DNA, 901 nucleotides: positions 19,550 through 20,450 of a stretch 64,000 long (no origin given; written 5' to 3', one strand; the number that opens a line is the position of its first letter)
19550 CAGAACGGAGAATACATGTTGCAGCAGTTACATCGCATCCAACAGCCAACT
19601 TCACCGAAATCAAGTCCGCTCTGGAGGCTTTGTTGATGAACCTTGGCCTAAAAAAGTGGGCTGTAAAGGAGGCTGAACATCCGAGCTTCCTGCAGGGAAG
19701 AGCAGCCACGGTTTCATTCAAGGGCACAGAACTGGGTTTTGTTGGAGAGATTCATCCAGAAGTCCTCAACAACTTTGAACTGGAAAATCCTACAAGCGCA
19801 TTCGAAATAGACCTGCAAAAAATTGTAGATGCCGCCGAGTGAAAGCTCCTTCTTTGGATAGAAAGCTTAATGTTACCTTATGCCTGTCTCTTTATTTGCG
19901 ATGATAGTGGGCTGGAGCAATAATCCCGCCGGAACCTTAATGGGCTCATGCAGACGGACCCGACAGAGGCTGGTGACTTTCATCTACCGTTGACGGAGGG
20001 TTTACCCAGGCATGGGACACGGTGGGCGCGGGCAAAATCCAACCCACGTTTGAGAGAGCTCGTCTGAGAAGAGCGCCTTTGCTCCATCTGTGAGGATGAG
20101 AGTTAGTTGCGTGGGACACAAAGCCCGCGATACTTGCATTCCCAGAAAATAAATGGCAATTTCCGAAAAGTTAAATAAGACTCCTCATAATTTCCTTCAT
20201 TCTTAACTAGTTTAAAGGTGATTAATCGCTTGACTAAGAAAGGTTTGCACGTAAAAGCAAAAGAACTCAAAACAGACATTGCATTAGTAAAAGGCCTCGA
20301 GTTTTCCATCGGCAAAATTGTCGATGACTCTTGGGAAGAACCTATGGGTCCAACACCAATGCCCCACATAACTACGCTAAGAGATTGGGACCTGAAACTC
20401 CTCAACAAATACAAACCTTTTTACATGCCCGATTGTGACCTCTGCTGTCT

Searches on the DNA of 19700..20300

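Call 32: search_rna_families(source=window, start=19700, end=20300, threshold=evalue, max_evalue=1)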
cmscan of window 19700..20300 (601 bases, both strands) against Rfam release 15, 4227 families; matches with E-value up to 1: 0.
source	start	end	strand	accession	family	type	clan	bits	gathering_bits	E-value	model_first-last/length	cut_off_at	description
